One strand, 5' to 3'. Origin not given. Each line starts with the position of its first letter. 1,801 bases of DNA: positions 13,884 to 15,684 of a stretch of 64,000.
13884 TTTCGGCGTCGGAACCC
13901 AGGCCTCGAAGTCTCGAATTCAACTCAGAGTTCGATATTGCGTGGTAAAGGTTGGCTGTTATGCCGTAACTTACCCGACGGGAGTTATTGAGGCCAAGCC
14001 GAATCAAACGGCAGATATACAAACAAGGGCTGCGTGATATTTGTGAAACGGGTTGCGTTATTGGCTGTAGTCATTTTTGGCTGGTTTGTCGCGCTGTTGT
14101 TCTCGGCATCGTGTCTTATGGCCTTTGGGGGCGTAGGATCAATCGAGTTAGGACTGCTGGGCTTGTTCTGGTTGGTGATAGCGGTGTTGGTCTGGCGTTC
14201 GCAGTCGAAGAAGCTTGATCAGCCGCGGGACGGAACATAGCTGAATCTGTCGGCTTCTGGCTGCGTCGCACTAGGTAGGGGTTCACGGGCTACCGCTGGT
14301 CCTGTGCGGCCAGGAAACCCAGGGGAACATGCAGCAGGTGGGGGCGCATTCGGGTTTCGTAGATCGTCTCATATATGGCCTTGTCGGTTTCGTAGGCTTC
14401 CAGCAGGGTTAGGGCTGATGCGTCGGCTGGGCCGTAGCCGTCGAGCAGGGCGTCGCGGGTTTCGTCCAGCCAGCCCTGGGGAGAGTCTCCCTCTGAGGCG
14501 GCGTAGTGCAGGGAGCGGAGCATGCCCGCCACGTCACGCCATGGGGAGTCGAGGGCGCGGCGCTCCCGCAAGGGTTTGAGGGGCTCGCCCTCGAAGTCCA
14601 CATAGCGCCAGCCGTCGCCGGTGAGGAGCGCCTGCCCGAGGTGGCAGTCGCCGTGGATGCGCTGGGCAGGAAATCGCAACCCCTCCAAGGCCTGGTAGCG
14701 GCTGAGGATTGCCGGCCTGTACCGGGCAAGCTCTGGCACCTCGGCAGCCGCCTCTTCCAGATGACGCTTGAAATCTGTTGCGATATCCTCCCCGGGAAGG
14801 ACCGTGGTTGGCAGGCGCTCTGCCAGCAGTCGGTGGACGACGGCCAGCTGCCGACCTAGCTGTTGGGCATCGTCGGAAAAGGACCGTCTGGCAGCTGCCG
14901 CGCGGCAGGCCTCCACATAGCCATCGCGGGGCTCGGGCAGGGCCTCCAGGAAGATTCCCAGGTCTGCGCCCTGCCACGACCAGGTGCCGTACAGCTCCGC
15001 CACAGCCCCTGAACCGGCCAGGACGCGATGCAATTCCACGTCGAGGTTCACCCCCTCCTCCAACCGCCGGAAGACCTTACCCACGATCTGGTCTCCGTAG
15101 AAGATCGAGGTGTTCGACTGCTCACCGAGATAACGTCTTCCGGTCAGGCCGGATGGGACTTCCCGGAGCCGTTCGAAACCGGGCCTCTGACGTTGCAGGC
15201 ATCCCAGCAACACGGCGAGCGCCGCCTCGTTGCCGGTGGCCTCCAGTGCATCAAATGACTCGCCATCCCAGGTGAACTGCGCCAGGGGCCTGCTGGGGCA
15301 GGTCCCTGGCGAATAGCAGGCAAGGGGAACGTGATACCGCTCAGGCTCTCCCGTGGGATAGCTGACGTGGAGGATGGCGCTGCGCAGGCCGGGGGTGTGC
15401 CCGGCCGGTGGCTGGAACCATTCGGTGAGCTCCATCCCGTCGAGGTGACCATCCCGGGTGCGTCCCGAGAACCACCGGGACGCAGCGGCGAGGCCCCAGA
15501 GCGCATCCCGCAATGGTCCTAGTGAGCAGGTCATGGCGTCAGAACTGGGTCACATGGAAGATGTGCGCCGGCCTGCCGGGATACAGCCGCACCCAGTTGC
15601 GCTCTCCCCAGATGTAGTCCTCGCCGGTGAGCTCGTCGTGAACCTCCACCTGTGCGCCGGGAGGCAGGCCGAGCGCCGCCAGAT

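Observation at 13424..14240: GTGA-chained three-ORF cassette: signal-peptide ORF / four-Cys beta-rich ORF / 2-TM mini-protein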

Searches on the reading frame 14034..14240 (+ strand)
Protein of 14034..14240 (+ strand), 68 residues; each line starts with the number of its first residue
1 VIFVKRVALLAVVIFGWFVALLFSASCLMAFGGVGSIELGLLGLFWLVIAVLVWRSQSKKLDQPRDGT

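Call 3: search_protein_families(library=pfam, proteins=[window:14034-14240:+], max_evalue=1)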
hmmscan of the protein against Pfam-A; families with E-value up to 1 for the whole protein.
window:14034-14240:+ (68 aa): 6 families
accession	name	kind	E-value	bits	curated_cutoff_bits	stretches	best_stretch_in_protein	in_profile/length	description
PF22868.1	YmiA-like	-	0.086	13.1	27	1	43-55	31-43/46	Protein YmiA-like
PF07332.16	Phage_holin_3_6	-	0.19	12.2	28.4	1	5-63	31-96/116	Putative Actinobacterial Holin-X, holin superfamily III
PF20444.3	DUF6703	-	0.4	11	23.8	1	20-64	60-103/122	Family of unknown function (DUF6703)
PF01034.25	Syndecan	-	0.42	11.1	25.2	1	3-29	2-28/64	Syndecan domain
PF20990.2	DUF2207_C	-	0.75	9.9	33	1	8-57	136-185/247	Predicted membrane protein (DUF2207) C-terminal domain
PF09847.15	12TM_1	-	0.87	9.1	33.2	1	8-53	75-121/448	Membrane protein of 12 TMs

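Call 7: list_cluster_members(proteins=[P0001, window:13594-14037:+, window:14034-14240:+, window:13424-13597:+])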
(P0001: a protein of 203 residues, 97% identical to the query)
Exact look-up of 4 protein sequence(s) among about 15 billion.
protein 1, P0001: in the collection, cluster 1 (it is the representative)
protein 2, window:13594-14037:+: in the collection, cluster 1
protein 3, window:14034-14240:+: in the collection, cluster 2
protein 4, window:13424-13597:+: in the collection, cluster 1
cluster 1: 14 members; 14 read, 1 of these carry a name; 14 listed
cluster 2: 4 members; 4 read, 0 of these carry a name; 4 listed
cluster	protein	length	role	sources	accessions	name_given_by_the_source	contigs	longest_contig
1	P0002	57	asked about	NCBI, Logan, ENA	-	-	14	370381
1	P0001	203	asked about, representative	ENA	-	-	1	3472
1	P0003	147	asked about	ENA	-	-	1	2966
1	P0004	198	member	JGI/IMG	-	hypothetical protein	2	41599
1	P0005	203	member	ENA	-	-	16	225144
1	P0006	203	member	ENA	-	-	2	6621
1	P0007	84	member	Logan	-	-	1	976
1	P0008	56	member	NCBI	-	-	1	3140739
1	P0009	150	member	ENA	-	-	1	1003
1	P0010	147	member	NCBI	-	-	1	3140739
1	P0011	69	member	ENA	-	-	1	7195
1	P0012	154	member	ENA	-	-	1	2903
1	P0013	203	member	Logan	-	-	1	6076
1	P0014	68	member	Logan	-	-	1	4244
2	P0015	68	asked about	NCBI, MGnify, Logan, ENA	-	-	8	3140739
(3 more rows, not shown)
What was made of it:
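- The split ORF1 is seen on 14 contigs, against about 22 contigs with intact forms (call 7). The split allele is common, with 14 contigs (call 7).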

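Call 11: find_encoding_contigs(protein=window:14034-14240:+, flank=10000, max_places=10)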
Protein window:14034-14240:+ (68 aa): 12 contigs read that carry it; 10 places shown.
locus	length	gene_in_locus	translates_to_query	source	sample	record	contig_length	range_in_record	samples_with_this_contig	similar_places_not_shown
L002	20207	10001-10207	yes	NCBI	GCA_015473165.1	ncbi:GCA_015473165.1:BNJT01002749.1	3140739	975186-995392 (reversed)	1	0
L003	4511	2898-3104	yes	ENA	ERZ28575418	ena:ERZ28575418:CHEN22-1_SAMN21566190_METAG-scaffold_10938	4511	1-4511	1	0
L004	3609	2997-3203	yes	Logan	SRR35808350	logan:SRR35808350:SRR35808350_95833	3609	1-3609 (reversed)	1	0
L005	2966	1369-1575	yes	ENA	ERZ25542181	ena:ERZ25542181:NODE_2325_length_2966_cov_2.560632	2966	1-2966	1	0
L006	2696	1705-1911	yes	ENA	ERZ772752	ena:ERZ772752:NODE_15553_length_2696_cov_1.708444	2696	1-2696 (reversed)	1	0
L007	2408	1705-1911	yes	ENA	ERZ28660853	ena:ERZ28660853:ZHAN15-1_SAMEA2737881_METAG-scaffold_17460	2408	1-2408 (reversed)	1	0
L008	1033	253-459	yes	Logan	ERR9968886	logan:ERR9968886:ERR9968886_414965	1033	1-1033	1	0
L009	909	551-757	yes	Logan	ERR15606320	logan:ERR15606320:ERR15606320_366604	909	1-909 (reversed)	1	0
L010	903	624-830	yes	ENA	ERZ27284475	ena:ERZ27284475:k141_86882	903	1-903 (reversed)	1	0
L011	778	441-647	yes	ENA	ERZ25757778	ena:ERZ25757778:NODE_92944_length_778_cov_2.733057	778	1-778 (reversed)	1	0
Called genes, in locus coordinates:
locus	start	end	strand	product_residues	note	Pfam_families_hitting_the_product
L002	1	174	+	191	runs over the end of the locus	-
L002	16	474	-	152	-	PF02245:Pur_DNA_glyco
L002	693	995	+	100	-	-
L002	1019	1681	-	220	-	PF01032:FecCD, PF00005:ABC_tran, PF13304:AAA_21 (weak)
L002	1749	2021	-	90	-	PF01032:FecCD (weak)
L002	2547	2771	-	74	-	PF01032:FecCD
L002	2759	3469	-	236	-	PF01032:FecCD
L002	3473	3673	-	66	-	-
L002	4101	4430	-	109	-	-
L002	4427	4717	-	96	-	-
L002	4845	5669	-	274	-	PF02806:Alpha-amylase_C (weak), PF00293:NUDIX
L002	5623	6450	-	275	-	-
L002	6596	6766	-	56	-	-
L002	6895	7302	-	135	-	-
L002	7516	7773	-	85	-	-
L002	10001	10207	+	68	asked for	-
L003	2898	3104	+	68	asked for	-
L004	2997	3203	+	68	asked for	-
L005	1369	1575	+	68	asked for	-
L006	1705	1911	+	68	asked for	-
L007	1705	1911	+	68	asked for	-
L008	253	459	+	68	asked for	-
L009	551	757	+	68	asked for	-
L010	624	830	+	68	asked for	-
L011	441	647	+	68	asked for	-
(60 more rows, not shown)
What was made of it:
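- Tried and rejected: Every gene in that 3.14-Mb assembly is fragmented (call 11), so it is probably assembly error.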

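Call 53: search_protein_families(library=pfam, alignment_id=A5, max_evalue=0.1)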
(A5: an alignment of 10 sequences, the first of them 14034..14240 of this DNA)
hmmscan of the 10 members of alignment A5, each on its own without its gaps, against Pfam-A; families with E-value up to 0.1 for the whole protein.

A. member 1, window:14034-14240:+ (68 aa): 1 family
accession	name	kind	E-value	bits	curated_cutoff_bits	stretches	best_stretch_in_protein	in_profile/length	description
PF22868.1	YmiA-like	-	0.086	13.1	27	1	43-55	31-43/46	Protein YmiA-like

B. families by the number of members that match (of 10 scanned): 20 families
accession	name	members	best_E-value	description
PF01040.23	UbiA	2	0.0099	UbiA prenyltransferase family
PF12669.12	FeoB_associated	2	0.045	FeoB-associated Cys-rich membrane protein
PF14012.11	DUF4229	1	0.0043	Protein of unknown function (DUF4229)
PF13400.11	Tad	1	0.0053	Putative Flp pilus-assembly TadE/G-like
PF12666.12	PrgI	1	0.0067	PrgI family protein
PF11137.13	DUF2909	1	0.0069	Protein of unknown function (DUF2909)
PF18900.5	DUF5656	1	0.011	Protein of unknown function (DUF5656)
PF13829.11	DUF4191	1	0.013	Domain of unknown function (DUF4191)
PF24709.1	DUF7670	1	0.014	Domain of unknown function (DUF7670)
PF24124.1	YphA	1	0.019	YphA-like integral membrane protein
PF00209.24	SNF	1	0.022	Sodium:neurotransmitter symporter family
PF13858.11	DUF4199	1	0.024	Protein of unknown function (DUF4199)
PF08733.15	PalH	1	0.03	PalH/RIM21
PF23933.1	DUF7269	1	0.032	Family of unknown function (DUF7269)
PF09685.15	DUF4870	1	0.034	Domain of unknown function (DUF4870)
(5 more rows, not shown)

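Call 80: find_homologous_proteins(query=A5, max_evalue=0.001)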
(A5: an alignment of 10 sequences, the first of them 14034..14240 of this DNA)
Query A5 (10 sequences) (68 aa, profile of the alignment): 19 proteins with E <= 0.001 among 8000 candidates.
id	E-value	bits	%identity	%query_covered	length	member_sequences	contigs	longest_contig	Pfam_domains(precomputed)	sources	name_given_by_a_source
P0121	2.1e-21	93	-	-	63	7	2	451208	-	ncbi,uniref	ncbi:hypothetical protein ACIPWL_26260 [Streptomyces sp. NPDC090023]|uniref:hypothetical protein n=1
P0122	3.3e-20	89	31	53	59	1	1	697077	-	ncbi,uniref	ncbi:hypothetical protein ACFZBP_22405 [Streptomyces sp. NPDC008086]|uniref:hypothetical protein n=1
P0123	6.6e-20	88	-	-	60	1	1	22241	-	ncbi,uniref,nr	ncbi:hypothetical protein BIV25_45000 [Streptomyces sp. MUSC 14]|uniref:hypothetical protein n=1 Tax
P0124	4.9e-19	86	-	-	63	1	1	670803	-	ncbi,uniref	ncbi:hypothetical protein ACIPPM_22570 [Streptomyces sp. NPDC090119]|uniref:hypothetical protein n=1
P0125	4.9e-18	82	55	97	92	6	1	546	-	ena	-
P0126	1.5e-17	81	46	19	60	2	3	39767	-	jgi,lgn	jgi:Ca2+/Na+ antiporter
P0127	1.7e-17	81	-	-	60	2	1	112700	-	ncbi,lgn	ncbi:hypothetical protein [Streptomyces sp. NPDC001492]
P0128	7.2e-17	79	40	54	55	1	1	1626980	-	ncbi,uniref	ncbi:hypothetical protein AB0I82_04145 [Streptomyces sp. NPDC050315]|uniref:hypothetical protein n=1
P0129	1.7e-15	74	75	12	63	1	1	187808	-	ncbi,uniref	ncbi:hypothetical protein ABZ990_11800 [Streptomyces sp. NPDC046203]|uniref:hypothetical protein n=1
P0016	1.8e-15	74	99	100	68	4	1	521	-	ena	-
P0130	4.1e-15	73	-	-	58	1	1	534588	-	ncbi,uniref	ncbi:hypothetical protein [Streptomyces aquilus]|uniref:hypothetical protein n=1 Tax=Streptomyces aq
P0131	5.4e-15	73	-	-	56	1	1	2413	-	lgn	-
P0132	1.1e-14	72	-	-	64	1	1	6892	-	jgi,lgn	jgi:hypothetical protein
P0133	1.1e-14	72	-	-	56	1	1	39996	-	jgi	jgi:hypothetical protein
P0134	1.3e-14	71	-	-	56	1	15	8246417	-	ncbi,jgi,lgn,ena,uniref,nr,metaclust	ncbi:hypothetical protein [Streptomyces prunicolor]|jgi:hypothetical protein|uniref:LPXTG cell wall 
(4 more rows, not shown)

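Call 81: find_encoding_contigs(protein=P0121, flank=5000, max_places=4)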
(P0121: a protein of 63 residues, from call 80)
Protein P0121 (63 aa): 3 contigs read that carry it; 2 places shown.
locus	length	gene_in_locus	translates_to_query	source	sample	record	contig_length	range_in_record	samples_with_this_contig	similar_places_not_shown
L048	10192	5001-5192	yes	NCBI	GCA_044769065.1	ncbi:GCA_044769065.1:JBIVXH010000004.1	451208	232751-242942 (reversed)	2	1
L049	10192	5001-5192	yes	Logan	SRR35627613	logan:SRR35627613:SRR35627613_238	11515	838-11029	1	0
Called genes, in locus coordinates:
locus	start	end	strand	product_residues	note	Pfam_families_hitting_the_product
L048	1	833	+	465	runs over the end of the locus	PF00202:Aminotran_3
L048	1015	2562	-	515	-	PF00070:Pyr_redox (faint), PF01494:FAD_binding_3, PF07992:Pyr_redox_2 (faint), PF01266:DAO (weak), PF21274:Rng_hyd_C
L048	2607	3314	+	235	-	PF00440:TetR_N (weak), PF02909:TetR_C_1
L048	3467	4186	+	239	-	PF00392:GntR, PF07729:FCD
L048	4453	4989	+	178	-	-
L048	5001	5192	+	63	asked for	-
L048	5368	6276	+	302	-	PF00126:HTH_1, PF03466:LysR_substrate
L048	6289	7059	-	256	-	PF00106:adh_short, PF01370:Epimerase (weak), PF13561:adh_short_C2, PF23441:SDR (weak)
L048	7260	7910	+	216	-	-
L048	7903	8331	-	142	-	-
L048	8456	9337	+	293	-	PF13560:HTH_31 (weak), PF01381:HTH_3, PF19054:DUF5753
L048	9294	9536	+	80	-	PF04149:DUF397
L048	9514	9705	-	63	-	-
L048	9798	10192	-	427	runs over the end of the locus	PF00709:Adenylsucc_synt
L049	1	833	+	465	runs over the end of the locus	PF00202:Aminotran_3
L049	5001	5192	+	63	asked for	-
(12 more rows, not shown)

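Call 88: search_protein_families(library=ncbifam, proteins=[window:14034-14240:+], max_evalue=0.01)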
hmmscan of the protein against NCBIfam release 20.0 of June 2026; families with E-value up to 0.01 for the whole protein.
window:14034-14240:+ (68 aa): 1 family
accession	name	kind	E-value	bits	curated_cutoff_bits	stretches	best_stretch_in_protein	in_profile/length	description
NF000536.0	YmiA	equivalog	0.0034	17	30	1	42-55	26-39/42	YmiA family putative membrane protein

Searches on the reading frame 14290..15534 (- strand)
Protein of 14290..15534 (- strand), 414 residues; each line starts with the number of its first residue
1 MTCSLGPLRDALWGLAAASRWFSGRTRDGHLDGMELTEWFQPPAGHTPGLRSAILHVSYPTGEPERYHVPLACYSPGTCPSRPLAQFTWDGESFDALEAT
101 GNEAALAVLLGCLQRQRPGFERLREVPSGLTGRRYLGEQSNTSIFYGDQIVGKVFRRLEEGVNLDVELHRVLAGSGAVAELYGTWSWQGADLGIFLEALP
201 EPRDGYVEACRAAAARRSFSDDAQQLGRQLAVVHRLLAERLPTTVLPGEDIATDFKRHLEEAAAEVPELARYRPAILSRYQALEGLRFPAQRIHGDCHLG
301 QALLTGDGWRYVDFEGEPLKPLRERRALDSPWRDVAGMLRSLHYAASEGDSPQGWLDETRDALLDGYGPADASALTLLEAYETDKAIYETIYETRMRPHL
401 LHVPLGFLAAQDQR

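Call 3: search_protein_families(library=pfam, proteins=[window:14290-15534:-], max_evalue=1)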
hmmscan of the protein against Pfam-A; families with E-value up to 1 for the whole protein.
window:14290-15534:- (414 aa): 0 families

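Call 88: search_protein_families(library=ncbifam, proteins=[window:14290-15534:-], max_evalue=0.01)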
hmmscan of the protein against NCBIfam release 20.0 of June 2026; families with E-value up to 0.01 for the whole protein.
window:14290-15534:- (414 aa): 4 families
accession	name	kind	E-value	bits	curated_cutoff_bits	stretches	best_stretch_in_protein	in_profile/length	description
TIGR02457.1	TreS_Cterm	hypoth_equivalog_domain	3.9e-44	151.2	375.05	4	261-348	349-438/529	putative maltokinase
NF011293.0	PRK14705.1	equivalog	2.4e-37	128.1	2376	1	136-405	153-463/1224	1,4-alpha-glucan branching enzyme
NF041273.1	GlcN_kinase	equivalog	3.2e-12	46.4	550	1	138-346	82-310/391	glucosamine kinase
NF008738.0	PRK11768.1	equivalog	0.00083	18.8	194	1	281-315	188-221/327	serine/threonine protein kinase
